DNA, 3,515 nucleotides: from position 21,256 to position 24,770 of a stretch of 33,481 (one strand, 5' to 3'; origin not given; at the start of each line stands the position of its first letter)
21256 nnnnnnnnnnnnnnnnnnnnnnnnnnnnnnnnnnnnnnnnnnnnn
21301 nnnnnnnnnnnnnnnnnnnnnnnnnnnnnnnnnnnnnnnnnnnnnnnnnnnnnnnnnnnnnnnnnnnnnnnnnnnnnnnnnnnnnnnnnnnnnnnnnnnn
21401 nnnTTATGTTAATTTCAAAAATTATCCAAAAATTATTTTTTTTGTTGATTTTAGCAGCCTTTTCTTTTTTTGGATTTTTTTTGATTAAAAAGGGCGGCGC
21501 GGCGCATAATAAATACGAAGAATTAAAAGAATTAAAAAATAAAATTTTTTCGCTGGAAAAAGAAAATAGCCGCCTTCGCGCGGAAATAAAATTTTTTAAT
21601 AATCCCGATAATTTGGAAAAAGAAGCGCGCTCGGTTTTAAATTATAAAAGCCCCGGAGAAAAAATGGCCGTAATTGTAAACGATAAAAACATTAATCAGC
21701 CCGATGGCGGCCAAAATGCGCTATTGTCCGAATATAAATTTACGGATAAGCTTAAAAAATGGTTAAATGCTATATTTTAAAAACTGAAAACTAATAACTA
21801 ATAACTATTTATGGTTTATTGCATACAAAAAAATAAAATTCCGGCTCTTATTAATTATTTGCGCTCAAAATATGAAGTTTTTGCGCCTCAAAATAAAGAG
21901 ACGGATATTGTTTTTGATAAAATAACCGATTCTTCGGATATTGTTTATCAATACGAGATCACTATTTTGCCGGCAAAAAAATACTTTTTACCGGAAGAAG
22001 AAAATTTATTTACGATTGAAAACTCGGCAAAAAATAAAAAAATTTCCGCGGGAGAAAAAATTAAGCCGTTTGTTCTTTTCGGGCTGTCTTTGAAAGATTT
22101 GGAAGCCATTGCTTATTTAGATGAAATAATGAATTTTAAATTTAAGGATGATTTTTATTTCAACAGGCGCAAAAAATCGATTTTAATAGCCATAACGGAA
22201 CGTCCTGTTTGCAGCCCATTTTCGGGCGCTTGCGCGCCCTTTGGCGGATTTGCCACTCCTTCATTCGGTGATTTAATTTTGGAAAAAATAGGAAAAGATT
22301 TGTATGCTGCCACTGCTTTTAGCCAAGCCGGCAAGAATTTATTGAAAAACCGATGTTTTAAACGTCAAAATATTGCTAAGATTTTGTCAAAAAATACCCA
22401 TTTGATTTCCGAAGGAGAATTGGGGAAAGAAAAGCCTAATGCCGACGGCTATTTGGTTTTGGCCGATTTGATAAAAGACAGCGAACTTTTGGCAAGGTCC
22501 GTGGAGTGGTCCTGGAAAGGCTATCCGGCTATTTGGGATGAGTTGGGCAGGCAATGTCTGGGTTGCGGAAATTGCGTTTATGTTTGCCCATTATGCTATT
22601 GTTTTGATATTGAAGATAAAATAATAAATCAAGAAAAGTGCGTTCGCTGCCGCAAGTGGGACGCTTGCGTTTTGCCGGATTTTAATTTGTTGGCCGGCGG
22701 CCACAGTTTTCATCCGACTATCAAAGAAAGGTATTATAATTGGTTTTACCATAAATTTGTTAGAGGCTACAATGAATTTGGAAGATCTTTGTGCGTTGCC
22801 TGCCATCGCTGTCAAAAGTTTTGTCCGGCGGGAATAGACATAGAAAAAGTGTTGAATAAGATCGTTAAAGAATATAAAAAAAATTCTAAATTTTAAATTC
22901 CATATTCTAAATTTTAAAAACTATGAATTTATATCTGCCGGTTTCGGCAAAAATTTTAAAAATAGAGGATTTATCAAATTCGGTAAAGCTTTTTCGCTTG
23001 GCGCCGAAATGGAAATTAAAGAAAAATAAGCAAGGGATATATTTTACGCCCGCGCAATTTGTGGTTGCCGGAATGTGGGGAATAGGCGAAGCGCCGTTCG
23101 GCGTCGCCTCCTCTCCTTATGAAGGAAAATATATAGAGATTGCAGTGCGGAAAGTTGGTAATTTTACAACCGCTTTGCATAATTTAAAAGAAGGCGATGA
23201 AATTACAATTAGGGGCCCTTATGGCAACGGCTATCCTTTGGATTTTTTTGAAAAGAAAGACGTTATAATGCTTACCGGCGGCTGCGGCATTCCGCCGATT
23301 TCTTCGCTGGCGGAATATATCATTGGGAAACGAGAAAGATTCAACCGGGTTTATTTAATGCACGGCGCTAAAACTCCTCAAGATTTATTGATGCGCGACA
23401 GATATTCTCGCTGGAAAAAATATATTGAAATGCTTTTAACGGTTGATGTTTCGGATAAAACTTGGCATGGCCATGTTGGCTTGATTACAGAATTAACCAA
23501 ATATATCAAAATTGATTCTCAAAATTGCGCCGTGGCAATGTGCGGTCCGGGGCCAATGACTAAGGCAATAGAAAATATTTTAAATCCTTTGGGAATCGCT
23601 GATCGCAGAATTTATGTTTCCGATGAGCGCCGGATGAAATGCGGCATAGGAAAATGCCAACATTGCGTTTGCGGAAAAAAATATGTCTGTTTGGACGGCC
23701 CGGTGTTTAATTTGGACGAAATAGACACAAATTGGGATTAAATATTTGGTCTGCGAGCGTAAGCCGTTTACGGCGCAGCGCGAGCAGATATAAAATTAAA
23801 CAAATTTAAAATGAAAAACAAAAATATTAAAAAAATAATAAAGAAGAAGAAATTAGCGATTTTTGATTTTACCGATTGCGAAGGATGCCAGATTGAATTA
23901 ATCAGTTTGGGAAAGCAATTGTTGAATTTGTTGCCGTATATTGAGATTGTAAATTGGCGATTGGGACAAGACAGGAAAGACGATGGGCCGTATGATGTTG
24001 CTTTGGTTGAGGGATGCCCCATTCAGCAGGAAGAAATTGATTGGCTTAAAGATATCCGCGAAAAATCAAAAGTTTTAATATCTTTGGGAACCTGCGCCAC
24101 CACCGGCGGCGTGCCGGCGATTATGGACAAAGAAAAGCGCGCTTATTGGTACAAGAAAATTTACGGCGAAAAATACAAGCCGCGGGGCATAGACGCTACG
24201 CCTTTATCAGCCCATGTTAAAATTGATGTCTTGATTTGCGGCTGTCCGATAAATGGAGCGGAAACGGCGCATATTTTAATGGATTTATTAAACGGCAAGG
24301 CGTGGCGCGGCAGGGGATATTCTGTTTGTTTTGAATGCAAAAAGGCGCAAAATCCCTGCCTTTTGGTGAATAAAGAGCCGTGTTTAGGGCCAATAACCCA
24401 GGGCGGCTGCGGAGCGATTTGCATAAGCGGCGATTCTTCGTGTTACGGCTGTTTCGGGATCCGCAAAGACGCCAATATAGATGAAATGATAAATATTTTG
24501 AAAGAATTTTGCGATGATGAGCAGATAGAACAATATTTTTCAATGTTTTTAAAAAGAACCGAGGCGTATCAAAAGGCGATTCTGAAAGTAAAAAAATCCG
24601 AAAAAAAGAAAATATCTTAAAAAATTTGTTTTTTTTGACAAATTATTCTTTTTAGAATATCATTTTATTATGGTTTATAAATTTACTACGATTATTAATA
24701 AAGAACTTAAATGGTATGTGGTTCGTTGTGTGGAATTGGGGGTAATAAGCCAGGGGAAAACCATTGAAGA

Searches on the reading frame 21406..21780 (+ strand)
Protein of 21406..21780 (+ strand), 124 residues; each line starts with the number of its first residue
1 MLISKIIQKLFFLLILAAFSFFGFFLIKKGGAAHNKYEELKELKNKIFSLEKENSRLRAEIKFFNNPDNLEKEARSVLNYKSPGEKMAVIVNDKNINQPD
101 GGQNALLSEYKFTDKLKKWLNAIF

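Call 8: search_protein_families(library=pfam, proteins=[window:21406-21780:+])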
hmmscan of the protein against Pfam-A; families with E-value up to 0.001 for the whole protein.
window:21406-21780:+ (124 aa): 1 family
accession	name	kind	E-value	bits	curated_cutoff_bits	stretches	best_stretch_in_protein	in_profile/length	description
PF04977.20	DivIC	-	1.2e-10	41.4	28.9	1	16-92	2-79/80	Septum formation initiator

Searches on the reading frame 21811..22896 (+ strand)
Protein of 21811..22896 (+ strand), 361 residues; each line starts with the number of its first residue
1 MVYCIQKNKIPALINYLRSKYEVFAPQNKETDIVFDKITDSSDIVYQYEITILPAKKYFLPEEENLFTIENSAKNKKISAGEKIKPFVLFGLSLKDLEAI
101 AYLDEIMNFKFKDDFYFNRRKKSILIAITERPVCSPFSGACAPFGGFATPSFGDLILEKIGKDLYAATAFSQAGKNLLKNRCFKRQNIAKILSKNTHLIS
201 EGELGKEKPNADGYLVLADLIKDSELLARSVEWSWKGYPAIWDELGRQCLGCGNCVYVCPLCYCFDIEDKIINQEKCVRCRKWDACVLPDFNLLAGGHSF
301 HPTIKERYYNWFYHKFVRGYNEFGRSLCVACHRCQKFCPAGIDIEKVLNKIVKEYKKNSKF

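Call 8: search_protein_families(library=pfam, proteins=[window:21811-22896:+])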
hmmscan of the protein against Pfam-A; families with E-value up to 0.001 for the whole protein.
window:21811-22896:+ (361 aa): 8 families
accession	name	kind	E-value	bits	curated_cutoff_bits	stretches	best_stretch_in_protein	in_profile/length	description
PF17179.9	Fer4_22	-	6.6e-27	94.6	27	1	248-342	1-95/95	4Fe-4S dicluster domain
PF12797.12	Fer4_2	-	1.2e-08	34.8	24.5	0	248-260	9-21/22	4Fe-4S binding domain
PF00037.32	Fer4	-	8.7e-07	28.9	21.1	0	326-341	6-21/24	4Fe-4S binding domain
PF13237.11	Fer4_10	-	1.1e-06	28.9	25.5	0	326-352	7-36/53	4Fe-4S dicluster domain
PF14697.11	Fer4_21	-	4.1e-05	24.1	35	0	247-264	39-56/59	4Fe-4S dicluster domain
PF13746.11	Fer4_18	-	6.3e-05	23.6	27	0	324-348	57-81/114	4Fe-4S dicluster domain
PF12838.12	Fer4_7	-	0.00016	22.5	27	0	322-342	32-52/52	4Fe-4S dicluster domain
PF13183.11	Fer4_8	-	0.0003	21.7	27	0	248-342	4-68/68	4Fe-4S dicluster domain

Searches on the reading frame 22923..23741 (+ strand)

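Call 8: search_protein_families(library=pfam, proteins=[window:22923-23741:+])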
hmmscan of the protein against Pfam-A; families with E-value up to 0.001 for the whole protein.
window:22923-23741:+ (272 aa): 3 families
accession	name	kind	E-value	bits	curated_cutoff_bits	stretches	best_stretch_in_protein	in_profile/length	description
PF00175.26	NAD_binding_1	-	4.5e-14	53.4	22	1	116-217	1-108/109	Oxidoreductase NAD-binding domain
PF10418.14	DHODB_Fe-S_bind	-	3.4e-11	43.1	23.9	1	235-267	1-40/41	Iron-sulfur cluster binding domain of dihydroorotate dehydrogenase B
PF00970.30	FAD_binding_6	-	5.7e-07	30.2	21.1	1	9-102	2-96/99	Oxidoreductase FAD-binding domain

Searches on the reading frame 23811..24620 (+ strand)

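Call 8: search_protein_families(library=pfam, proteins=[window:23811-24620:+])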
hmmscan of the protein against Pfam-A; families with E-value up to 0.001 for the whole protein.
window:23811-24620:+ (269 aa): 1 family
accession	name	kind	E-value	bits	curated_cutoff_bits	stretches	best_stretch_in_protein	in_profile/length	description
PF01058.29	Oxidored_q6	-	3.9e-23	82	27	1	23-158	1-127/128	NADH ubiquinone oxidoreductase, 20 Kd subunit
